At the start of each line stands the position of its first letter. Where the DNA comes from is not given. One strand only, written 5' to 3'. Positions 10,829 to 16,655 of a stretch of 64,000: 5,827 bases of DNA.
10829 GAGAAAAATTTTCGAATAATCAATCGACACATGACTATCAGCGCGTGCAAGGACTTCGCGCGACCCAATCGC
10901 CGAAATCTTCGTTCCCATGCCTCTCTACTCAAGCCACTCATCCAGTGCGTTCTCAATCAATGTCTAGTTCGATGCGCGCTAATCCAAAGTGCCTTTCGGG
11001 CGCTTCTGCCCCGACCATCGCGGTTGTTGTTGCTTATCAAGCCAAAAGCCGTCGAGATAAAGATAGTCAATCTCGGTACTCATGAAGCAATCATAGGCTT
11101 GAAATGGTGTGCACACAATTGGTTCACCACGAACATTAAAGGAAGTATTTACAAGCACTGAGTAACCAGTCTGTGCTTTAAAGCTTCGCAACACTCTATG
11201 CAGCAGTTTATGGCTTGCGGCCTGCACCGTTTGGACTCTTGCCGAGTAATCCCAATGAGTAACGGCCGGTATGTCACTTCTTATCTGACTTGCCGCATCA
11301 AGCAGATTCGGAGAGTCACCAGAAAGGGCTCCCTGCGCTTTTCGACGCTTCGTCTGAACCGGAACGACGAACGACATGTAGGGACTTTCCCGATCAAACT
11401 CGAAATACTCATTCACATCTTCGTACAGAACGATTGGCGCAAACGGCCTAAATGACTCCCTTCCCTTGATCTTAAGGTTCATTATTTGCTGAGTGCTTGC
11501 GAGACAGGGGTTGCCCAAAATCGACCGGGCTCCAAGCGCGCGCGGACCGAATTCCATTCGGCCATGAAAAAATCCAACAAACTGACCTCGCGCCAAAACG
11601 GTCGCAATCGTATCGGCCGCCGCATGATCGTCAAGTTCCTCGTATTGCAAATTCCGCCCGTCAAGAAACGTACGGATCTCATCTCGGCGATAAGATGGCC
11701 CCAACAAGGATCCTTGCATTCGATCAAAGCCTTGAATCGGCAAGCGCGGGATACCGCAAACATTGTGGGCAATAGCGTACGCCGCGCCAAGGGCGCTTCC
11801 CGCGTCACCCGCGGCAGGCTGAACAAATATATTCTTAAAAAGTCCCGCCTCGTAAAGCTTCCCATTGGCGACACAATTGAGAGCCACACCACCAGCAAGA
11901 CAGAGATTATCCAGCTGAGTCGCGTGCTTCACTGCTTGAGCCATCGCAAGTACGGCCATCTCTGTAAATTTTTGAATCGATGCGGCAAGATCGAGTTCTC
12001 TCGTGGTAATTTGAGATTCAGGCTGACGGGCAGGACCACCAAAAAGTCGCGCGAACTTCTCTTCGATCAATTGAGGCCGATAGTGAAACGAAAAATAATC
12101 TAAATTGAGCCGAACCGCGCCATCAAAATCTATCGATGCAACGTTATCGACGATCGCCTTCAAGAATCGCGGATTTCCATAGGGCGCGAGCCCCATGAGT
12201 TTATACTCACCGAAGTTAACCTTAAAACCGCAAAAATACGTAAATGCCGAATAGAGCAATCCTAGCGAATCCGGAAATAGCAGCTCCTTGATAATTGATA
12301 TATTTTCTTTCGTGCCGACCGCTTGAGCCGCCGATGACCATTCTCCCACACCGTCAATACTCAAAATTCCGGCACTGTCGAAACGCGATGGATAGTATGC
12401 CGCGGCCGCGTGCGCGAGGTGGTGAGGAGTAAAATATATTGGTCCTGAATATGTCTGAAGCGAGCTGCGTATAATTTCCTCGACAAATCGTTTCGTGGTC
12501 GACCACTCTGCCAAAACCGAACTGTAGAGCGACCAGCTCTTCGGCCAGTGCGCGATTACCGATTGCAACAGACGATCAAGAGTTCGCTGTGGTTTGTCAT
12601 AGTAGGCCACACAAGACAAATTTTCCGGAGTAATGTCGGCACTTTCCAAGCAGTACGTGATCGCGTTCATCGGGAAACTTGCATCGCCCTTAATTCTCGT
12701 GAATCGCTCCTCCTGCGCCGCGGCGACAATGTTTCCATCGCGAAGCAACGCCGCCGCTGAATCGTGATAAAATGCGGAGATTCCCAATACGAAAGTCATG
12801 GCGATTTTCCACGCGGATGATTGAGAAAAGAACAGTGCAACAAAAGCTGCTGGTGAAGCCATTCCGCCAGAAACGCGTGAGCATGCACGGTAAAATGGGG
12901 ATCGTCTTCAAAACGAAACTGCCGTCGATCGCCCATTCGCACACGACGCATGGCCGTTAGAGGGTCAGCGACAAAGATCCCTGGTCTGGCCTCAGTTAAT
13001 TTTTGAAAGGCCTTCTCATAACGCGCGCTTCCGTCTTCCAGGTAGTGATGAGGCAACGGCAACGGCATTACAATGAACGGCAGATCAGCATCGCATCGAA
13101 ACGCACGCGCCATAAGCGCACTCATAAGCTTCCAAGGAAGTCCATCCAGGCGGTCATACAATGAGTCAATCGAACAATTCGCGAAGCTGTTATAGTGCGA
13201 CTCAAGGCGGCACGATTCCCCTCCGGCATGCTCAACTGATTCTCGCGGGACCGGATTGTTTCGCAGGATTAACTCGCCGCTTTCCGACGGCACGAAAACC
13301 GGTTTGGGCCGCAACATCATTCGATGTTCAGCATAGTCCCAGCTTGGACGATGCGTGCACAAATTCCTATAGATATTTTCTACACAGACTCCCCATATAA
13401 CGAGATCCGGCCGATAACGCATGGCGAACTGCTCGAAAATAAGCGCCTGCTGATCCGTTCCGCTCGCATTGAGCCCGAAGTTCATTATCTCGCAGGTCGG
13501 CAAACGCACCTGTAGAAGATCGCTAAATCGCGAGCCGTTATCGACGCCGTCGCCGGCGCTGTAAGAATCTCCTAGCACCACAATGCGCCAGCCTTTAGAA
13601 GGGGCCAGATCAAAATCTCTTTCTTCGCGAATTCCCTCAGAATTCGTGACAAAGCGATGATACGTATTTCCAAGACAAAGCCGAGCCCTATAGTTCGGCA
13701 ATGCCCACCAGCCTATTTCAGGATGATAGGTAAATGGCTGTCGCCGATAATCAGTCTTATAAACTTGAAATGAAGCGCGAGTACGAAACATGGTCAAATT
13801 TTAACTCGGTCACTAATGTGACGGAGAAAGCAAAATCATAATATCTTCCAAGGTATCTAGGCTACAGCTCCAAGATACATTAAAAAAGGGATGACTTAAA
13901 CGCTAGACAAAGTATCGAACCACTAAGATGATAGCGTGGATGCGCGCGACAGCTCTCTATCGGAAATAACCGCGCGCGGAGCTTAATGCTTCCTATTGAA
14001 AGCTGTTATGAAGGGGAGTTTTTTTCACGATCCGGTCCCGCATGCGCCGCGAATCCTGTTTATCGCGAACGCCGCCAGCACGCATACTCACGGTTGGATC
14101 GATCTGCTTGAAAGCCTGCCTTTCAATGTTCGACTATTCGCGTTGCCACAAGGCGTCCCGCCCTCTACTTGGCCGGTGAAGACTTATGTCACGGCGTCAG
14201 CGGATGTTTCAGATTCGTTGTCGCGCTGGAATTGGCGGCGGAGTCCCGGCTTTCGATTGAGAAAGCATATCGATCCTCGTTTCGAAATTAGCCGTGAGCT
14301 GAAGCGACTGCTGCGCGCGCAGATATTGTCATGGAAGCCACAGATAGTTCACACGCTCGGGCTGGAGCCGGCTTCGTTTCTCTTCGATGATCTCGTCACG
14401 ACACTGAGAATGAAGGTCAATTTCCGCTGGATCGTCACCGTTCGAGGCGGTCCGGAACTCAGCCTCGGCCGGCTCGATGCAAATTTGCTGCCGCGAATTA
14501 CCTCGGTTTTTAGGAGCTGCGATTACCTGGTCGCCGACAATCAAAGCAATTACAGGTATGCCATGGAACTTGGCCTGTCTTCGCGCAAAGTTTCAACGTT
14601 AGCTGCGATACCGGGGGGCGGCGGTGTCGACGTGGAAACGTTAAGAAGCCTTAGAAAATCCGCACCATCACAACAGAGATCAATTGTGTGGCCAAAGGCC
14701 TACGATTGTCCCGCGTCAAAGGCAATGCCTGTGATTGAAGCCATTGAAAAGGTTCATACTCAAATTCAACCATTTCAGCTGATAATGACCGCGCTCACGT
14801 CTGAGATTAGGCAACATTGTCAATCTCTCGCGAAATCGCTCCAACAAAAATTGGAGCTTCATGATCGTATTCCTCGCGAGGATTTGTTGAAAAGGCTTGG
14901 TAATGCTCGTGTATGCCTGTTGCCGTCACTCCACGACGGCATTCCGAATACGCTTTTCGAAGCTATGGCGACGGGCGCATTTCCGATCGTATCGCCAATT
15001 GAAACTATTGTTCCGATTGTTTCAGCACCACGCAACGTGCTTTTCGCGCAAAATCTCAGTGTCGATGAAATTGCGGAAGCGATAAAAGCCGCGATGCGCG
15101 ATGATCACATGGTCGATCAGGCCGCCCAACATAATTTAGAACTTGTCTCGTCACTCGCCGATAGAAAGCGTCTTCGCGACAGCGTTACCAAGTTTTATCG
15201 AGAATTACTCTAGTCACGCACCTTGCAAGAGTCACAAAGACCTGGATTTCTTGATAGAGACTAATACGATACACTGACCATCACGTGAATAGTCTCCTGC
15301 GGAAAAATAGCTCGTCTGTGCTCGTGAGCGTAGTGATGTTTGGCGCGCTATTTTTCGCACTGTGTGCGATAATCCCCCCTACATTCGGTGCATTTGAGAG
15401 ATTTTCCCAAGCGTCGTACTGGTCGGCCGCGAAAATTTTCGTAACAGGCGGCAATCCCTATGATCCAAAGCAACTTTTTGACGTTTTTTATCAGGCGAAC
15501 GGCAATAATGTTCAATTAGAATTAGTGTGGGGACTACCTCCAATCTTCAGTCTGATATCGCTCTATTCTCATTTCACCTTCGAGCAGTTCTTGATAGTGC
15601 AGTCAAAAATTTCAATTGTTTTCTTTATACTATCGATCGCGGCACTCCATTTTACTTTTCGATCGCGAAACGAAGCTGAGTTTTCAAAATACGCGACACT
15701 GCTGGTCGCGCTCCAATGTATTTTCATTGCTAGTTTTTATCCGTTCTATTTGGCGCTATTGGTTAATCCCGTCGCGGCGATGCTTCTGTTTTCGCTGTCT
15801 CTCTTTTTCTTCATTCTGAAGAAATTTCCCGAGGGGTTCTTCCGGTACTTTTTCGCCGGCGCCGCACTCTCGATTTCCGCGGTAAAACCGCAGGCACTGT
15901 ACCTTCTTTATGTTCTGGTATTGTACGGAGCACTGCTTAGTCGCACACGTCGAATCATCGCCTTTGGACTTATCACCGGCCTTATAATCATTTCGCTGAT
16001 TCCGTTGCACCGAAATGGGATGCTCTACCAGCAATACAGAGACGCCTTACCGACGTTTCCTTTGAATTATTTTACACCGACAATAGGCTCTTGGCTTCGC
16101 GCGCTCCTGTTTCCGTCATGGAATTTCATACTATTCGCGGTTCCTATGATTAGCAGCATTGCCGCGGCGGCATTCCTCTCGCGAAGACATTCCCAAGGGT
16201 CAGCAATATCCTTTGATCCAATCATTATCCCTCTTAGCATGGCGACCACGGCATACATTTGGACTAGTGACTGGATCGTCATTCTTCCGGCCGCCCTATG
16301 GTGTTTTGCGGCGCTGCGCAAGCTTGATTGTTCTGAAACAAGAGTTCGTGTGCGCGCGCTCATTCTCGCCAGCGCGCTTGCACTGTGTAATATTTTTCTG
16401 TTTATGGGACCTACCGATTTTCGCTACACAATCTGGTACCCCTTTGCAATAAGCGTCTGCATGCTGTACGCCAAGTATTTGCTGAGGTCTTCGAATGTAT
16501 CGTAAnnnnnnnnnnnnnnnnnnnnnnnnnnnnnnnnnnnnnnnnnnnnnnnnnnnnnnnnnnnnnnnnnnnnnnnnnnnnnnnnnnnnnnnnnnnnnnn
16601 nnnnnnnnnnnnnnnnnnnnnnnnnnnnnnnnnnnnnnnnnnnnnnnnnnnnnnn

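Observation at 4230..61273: About 57-kb glycan locus with about ten paralogous GT-C/DUF2029-like membrane transferases, three polyprenyl-P-sugar synthases and a Wzm/Wzt exporter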

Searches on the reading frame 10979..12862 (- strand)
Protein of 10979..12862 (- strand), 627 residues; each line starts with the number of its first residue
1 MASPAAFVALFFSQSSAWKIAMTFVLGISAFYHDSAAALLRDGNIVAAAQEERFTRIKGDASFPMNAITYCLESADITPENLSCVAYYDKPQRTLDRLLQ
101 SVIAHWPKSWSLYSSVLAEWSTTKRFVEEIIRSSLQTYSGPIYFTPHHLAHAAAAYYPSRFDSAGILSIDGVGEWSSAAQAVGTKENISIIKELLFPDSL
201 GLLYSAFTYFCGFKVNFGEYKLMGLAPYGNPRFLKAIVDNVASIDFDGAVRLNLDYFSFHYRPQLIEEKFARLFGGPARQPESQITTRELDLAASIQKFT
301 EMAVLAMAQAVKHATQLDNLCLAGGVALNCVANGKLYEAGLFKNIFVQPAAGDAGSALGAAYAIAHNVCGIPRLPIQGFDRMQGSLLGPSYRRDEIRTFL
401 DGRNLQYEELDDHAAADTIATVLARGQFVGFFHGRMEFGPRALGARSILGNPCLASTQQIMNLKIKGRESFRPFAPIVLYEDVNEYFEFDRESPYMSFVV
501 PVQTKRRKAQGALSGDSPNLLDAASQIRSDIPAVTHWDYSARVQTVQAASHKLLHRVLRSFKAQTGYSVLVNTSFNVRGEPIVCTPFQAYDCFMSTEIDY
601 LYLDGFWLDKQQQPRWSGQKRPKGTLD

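Call 4: search_protein_families(library=pfam, proteins=[window:10979-12862:-], max_evalue=0.001)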
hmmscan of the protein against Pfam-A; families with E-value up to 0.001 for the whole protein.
window:10979-12862:- (627 aa): 2 families
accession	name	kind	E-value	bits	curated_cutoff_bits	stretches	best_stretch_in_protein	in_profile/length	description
PF02543.21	Carbam_trans_N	-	1.7e-79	268.2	24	1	25-361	2-345/346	Carbamoyltransferase N-terminus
PF16861.10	Carbam_trans_C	-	4.9e-66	221.9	27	1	420-610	1-170/170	Carbamoyltransferase C-terminus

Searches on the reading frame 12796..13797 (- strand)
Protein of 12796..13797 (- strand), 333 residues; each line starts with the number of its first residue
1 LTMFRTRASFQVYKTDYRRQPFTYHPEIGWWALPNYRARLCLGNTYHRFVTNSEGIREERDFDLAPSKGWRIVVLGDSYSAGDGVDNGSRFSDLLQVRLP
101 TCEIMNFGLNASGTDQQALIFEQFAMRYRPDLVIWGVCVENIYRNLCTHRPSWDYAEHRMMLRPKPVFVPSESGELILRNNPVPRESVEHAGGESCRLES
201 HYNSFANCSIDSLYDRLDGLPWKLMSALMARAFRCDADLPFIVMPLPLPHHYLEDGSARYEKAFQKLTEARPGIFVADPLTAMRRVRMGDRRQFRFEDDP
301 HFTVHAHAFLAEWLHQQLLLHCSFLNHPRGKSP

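Call 4: search_protein_families(library=pfam, proteins=[window:12796-13797:-], max_evalue=0.001)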
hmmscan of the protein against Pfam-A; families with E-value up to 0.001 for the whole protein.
window:12796-13797:- (333 aa): 2 families
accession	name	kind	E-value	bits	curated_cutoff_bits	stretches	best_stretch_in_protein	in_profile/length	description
PF13472.12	Lipase_GDSL_2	-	2.2e-06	28.7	32.9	1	74-307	1-176/178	GDSL-like Lipase/Acylhydrolase family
PF00657.28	Lipase_GDSL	-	0.00014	22.5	23.6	0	72-146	1-93/208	GDSL-like Lipase/Acylhydrolase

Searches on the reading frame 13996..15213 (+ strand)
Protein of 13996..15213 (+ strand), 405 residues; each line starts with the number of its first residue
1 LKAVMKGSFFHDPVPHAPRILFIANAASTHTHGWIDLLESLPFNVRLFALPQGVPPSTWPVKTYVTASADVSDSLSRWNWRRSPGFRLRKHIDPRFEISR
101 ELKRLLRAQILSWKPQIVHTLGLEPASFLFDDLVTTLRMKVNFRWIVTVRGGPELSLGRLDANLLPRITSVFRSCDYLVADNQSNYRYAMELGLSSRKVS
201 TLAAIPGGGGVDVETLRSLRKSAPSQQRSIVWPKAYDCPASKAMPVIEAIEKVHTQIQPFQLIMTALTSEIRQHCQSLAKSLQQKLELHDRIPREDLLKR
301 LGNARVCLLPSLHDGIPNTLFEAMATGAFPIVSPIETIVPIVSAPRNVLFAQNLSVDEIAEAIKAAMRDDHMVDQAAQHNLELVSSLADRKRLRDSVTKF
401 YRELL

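Call 4: search_protein_families(library=pfam, proteins=[window:13996-15213:+], max_evalue=0.001)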
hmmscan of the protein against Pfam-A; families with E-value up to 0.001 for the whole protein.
window:13996-15213:+ (405 aa): 3 families
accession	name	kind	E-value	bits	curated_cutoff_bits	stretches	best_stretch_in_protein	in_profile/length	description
PF13692.12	Glyco_trans_1_4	-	2.2e-12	47.9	27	1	246-369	20-142/142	Glycosyl transferases group 1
PF00534.26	Glycos_transf_1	-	7.7e-12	45.5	26.4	1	246-375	33-164/172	Glycosyl transferases group 1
PF13524.12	Glyco_trans_1_2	-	6.5e-06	26.6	25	1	285-384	28-129/144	Glycosyl transferase-like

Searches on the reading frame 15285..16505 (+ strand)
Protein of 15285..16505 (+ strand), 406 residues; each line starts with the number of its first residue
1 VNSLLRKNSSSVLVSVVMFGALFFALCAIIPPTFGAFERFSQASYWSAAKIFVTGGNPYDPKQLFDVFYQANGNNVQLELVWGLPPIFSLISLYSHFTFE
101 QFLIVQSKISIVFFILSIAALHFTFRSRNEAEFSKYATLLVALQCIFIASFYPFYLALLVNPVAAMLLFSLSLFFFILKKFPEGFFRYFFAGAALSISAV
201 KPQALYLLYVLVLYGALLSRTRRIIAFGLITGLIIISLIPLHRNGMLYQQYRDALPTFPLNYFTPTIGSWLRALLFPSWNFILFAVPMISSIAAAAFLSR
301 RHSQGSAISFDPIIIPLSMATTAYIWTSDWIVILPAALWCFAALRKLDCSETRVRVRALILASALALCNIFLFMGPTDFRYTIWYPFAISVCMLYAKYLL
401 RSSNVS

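Call 3: search_protein_families(library=pfam, proteins=[window:15285-16505:+], max_evalue=0.01)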
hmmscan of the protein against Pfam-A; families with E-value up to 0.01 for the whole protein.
window:15285-16505:+ (406 aa): 1 family
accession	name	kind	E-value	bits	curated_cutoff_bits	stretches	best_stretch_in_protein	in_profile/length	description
PF18169.6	SLATT_6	-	0.0093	16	27.1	1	64-142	14-93/176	SMODS and SLOG-associating 2TM effector domain 6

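Call 11: search_protein_families(library=ncbifam, proteins=[window:15285-16505:+], max_evalue=0.1)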
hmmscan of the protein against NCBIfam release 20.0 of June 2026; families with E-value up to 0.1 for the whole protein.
window:15285-16505:+ (406 aa): 1 family
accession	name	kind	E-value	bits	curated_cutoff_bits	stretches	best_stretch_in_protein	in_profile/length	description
NF033630.1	SLATT_6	subfamily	0.0014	18.3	100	1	63-141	13-93/180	SLATT domain-containing protein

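Call 22: search_protein_families(library=pfam, proteins=[window:15285-16505:+], max_evalue=10)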
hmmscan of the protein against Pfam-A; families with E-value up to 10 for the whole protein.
window:15285-16505:+ (406 aa): 4 families
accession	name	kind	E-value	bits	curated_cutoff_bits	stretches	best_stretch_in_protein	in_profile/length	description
PF18169.6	SLATT_6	-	0.0093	16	27.1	1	64-142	14-93/176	SMODS and SLOG-associating 2TM effector domain 6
PF05545.16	FixQ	-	0.04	14.3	29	1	109-139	14-44/49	Cbb3-type cytochrome oxidase component FixQ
PF12963.12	DUF3852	-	1.3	9.8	25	1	102-152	53-102/107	Protein of unknown function (DUF3852)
PF20460.3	DUF6713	-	5.8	7.3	27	1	75-153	33-111/117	Family of unknown function (DUF6713)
